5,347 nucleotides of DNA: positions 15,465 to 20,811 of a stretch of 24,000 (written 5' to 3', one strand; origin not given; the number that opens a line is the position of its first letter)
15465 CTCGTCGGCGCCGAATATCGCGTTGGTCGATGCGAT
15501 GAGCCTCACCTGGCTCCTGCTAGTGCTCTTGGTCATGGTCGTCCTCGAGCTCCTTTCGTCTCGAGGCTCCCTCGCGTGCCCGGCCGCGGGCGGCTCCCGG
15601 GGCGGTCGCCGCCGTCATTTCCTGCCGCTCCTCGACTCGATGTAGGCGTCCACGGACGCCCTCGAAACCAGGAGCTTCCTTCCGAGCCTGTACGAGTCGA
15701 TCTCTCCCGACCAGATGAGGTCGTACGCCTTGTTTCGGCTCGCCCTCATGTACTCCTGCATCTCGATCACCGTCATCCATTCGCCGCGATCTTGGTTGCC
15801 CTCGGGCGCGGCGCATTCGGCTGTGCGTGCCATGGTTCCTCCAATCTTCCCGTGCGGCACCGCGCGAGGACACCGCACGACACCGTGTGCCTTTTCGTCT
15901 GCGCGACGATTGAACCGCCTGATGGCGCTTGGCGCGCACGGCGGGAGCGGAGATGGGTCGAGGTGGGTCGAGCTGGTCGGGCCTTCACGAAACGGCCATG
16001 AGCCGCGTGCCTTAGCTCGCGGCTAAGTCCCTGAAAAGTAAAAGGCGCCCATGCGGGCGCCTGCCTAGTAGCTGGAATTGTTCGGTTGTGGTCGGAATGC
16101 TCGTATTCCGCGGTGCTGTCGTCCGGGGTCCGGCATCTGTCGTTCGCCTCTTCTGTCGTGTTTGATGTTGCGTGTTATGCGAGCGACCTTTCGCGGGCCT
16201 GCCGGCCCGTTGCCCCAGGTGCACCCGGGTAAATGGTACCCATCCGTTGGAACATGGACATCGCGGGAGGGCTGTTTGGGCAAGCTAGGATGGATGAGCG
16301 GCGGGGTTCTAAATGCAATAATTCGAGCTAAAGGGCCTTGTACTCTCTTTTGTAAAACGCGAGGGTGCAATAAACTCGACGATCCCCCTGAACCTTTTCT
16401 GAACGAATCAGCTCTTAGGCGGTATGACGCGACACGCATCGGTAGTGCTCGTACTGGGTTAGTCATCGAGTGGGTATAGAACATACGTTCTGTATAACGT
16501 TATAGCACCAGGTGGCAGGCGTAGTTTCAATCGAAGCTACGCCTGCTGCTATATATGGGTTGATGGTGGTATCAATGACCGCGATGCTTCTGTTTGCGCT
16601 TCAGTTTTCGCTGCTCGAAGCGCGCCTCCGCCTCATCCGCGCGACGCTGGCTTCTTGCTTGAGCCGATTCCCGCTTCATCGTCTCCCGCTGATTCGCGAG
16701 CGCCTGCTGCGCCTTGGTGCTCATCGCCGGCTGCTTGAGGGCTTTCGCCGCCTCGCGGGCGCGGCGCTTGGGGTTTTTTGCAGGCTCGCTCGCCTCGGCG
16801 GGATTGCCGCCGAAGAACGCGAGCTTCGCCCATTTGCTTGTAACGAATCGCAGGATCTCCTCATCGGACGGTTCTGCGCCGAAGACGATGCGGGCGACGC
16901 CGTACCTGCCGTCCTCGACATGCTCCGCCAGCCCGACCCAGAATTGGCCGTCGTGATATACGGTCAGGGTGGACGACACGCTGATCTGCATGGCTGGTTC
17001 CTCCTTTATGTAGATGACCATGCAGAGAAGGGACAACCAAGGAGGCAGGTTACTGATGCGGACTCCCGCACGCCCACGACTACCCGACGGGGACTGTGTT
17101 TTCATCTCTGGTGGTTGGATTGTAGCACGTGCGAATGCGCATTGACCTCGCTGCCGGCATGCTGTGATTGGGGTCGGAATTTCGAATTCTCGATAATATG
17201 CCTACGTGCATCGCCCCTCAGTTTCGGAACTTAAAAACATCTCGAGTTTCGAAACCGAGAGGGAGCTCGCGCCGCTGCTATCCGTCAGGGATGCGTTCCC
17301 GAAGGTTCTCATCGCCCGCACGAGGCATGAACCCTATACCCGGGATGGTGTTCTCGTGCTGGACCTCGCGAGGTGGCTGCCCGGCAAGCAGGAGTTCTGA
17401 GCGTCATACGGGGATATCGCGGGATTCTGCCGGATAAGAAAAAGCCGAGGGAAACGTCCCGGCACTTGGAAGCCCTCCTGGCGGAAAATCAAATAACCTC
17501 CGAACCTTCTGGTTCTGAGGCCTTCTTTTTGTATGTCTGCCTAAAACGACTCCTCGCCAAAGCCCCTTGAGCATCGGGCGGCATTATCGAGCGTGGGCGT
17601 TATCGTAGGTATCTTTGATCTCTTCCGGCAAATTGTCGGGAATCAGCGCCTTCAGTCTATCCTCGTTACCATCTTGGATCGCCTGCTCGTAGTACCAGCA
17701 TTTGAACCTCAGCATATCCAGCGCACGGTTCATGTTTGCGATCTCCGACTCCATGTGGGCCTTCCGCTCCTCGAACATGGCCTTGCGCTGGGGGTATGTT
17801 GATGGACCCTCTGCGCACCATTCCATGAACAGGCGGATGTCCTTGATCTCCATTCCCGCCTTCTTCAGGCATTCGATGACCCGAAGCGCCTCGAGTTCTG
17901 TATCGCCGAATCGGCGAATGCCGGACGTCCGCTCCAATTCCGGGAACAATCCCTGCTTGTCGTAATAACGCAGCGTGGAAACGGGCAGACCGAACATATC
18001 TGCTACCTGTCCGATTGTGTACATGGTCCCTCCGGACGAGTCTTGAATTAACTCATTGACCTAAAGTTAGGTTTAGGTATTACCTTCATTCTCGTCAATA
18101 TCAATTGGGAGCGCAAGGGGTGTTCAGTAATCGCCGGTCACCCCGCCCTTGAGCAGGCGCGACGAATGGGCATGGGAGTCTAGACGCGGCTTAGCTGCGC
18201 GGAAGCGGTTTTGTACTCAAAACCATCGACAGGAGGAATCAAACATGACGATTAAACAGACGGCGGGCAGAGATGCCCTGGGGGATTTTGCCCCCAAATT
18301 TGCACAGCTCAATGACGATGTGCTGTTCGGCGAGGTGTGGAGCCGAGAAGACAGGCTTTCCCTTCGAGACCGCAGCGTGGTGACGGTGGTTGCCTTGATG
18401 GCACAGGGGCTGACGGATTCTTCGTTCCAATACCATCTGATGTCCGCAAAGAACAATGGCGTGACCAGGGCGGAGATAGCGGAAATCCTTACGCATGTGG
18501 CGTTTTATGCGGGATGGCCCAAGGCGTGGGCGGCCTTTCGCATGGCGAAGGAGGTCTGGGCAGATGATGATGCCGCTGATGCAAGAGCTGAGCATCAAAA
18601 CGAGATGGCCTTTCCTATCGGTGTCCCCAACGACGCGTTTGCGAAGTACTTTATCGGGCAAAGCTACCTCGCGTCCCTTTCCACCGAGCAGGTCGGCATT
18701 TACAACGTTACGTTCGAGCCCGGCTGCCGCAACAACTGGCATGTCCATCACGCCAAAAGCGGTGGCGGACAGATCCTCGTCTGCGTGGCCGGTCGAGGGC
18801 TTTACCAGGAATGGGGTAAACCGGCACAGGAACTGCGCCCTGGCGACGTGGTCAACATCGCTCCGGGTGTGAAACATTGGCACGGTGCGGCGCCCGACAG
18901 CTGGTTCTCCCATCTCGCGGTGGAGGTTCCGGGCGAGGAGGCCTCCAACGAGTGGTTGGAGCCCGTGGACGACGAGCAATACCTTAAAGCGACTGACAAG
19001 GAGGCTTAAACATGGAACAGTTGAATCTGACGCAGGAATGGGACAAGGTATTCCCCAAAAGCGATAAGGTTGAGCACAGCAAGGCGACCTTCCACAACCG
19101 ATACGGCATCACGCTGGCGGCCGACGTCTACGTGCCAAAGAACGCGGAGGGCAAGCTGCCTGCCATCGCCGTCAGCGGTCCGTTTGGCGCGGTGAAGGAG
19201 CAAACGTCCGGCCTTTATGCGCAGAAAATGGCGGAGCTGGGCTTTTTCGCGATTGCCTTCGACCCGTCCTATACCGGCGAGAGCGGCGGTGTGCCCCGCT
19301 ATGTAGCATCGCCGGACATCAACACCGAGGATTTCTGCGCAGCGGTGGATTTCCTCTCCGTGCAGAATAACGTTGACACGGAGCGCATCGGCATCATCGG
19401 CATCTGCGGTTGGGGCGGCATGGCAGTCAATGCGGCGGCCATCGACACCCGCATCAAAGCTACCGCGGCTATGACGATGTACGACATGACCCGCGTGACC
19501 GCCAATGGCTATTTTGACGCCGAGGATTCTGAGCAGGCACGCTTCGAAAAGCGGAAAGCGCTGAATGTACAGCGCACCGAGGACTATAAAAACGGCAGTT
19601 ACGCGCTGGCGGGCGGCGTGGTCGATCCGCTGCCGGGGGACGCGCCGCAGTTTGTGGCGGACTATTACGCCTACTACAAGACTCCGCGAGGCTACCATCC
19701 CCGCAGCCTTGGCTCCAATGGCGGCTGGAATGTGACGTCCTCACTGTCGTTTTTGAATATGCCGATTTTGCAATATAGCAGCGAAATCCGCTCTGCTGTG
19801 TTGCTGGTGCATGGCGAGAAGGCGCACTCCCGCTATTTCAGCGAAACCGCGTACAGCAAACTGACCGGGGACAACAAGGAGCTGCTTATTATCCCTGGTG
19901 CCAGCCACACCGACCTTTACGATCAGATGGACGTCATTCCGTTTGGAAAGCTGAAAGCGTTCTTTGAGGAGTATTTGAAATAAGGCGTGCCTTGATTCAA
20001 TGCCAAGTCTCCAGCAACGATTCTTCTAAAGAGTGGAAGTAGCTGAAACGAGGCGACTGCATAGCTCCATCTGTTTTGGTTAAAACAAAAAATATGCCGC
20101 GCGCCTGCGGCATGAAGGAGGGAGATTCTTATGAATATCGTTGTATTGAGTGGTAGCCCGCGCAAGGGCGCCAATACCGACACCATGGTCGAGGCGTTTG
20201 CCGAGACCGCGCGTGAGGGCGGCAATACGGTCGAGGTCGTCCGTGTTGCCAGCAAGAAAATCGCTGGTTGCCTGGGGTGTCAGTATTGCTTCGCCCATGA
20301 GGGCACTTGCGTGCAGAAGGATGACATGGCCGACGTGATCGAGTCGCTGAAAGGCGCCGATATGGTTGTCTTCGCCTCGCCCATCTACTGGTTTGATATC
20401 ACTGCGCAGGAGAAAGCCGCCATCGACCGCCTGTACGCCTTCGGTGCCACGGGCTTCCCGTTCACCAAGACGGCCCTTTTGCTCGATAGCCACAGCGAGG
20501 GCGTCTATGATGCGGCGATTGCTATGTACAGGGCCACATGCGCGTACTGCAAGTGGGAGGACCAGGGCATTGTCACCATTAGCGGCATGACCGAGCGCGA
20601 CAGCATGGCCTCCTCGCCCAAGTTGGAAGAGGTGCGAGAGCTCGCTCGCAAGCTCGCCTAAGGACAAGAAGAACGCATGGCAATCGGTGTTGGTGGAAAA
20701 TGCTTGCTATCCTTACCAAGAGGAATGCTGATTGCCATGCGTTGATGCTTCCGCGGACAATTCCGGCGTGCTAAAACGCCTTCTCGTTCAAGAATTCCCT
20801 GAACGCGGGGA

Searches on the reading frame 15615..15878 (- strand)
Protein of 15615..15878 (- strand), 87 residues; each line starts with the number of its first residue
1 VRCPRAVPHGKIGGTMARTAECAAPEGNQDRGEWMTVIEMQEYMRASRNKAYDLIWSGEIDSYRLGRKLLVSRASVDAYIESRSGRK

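Call 10: search_protein_families(library=pfam, proteins=[window:15615-15878:-], max_evalue=0.01)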
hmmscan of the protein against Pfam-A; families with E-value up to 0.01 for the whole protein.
window:15615-15878:- (87 aa): 1 family
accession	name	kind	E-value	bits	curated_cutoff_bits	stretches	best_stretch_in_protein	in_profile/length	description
PF12728.13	HTH_17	-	1.1e-12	48.4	27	1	34-84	1-51/51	Helix-turn-helix domain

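Call 33: search_protein_families(library=ncbifam, proteins=[window:15615-15878:-], max_evalue=0.1)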
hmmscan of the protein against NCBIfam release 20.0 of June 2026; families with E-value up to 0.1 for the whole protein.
window:15615-15878:- (87 aa): 2 families
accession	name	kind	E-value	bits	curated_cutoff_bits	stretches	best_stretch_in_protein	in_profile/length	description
TIGR01764.1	excise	domain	8.5e-12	45.3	28.8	1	34-81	1-48/49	excisionase family DNA-binding protein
NF047737.1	antiphage_MADS1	equivalog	9.5e-05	22.6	80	1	33-80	2-49/49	methylation-associated defense system helix-turn-helix domain-containing protein MAD1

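Call 34: search_protein_families(library=phrogs, proteins=[window:15615-15878:-], max_evalue=0.01)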
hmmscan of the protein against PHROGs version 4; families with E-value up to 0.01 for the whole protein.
window:15615-15878:- (87 aa): 2 families
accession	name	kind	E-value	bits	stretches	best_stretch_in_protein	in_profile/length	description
phrog_66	-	integration and excision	3.3e-05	24.7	1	28-86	87-146/412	excisionase and transcriptional regulator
phrog_7338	-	unknown function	0.0029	18.8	1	28-85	24-82/87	-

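Call 96: search_solved_structures(query=window:15615-15878:-, max_evalue=1)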
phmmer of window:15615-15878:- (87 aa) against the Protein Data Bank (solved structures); distinct sequences matched with E-value up to 1: 1.
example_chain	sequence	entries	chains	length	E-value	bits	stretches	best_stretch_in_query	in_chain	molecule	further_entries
9rxh_B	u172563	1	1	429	0.93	13.2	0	30-55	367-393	Cytochrome P450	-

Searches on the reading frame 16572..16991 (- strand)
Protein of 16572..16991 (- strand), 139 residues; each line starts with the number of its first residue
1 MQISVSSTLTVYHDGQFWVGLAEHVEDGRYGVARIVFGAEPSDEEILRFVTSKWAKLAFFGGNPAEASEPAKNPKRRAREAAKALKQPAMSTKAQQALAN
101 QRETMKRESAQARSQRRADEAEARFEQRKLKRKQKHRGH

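Call 88: search_protein_families(library=pfam, proteins=[window:16572-16991:-], max_evalue=0.001)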
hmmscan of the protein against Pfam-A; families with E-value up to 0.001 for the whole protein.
window:16572-16991:- (139 aa): 1 family
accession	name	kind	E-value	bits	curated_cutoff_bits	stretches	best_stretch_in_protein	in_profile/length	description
PF11208.13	DUF2992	-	1.2e-42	145.7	23.8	1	9-139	1-132/132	Protein of unknown function (DUF2992)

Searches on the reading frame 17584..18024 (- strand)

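Call 10: search_protein_families(library=pfam, proteins=[window:17584-18024:-], max_evalue=0.01)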
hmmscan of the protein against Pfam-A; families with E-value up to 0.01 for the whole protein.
window:17584-18024:- (146 aa): 4 families
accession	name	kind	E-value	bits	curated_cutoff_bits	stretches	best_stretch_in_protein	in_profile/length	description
PF13411.12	MerR_1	-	1.1e-18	67.5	21.6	1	2-67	1-66/69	MerR HTH family regulatory protein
PF00376.29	MerR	-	3.9e-14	52.6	28.2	1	3-39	1-38/38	MerR family regulatory protein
PF09278.17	MerR-DNA-bind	-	6.4e-06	27.1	25.4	1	44-106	1-63/65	MerR, DNA binding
PF12728.13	HTH_17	-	0.0015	19.2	27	1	1-39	1-38/51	Helix-turn-helix domain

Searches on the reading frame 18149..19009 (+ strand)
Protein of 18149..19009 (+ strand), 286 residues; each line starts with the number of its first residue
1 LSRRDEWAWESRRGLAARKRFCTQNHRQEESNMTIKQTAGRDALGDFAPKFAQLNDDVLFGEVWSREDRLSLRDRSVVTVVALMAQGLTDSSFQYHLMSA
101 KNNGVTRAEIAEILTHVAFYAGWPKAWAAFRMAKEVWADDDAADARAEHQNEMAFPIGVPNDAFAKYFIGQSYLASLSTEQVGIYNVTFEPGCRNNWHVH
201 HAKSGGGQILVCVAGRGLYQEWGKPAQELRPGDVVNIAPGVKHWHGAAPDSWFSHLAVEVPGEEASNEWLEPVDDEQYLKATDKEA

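Call 10: search_protein_families(library=pfam, proteins=[window:18149-19009:+], max_evalue=0.01)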
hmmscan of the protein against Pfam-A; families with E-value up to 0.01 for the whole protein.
window:18149-19009:+ (286 aa): 4 families
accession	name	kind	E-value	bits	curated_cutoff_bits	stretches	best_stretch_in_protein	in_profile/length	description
PF02627.25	CMD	-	3.7e-22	78.6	23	1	49-135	1-84/84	Carboxymuconolactone decarboxylase family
PF07883.17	Cupin_2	-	1.1e-06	28.7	27.2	1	187-247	3-58/70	Cupin domain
PF00190.28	Cupin_1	-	0.001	19.1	22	1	175-275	26-136/151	Cupin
PF02311.25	AraC_binding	-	0.0025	18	21.1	1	201-270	22-86/135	AraC-like ligand binding domain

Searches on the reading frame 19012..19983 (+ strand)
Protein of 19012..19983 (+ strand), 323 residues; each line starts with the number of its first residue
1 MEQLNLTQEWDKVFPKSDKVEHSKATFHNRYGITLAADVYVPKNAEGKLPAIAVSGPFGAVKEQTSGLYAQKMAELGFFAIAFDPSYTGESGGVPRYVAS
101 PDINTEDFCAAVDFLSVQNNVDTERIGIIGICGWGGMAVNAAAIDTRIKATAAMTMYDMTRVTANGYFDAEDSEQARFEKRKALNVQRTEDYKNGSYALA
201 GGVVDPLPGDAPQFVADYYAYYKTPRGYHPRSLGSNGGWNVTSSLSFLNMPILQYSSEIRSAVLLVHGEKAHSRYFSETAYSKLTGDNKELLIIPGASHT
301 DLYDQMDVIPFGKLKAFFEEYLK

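Call 10: search_protein_families(library=pfam, proteins=[window:19012-19983:+], max_evalue=0.01)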
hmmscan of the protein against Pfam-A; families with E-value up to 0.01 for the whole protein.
window:19012-19983:+ (323 aa): 8 families
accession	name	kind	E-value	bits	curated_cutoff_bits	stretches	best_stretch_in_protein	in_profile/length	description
PF02129.25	Peptidase_S15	-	6.8e-13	49.3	23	1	32-176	2-151/262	X-Pro dipeptidyl-peptidase (S15 family)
PF12740.14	PETase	-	3.3e-09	37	28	1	36-161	41-162/263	PET hydrolase-like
PF01738.24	DLH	-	7e-08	32.8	21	1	37-153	3-126/217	Dienelactone hydrolase family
PF05448.18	AXE1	-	7.6e-07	28.6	21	1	107-157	159-209/321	Acetyl xylan esterase (AXE1)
PF00326.27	Peptidase_S9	-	3.7e-05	23.7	22.6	1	104-148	44-87/213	Prolyl oligopeptidase family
PF00561.26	Abhydrolase_1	-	0.00039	20.6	25.8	1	73-303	23-242/245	alpha/beta hydrolase fold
PF22244.2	GCE_fung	-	0.0006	20.1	27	1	115-154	94-135/231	Glucuronyl esterase, fungi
PF12146.15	Hydrolase_4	-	0.0026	17.5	27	0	70-144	24-95/239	Serine aminopeptidase, S33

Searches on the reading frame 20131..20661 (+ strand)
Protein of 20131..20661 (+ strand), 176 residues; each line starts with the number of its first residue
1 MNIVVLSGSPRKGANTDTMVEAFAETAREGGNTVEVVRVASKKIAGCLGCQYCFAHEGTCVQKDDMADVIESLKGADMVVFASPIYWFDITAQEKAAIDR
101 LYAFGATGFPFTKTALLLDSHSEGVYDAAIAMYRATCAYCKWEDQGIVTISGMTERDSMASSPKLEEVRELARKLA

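Call 88: search_protein_families(library=pfam, proteins=[window:20131-20661:+], max_evalue=0.001)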
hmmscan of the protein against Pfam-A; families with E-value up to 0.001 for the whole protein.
window:20131-20661:+ (176 aa): 2 families
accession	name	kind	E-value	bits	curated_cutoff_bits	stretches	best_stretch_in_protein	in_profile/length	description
PF03358.20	FMN_red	-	2.1e-23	83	24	1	1-118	1-111/152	NADPH-dependent FMN reductase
PF02525.22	Flavodoxin_2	-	1.4e-15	57.9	27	1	1-154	1-179/198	Flavodoxin-like fold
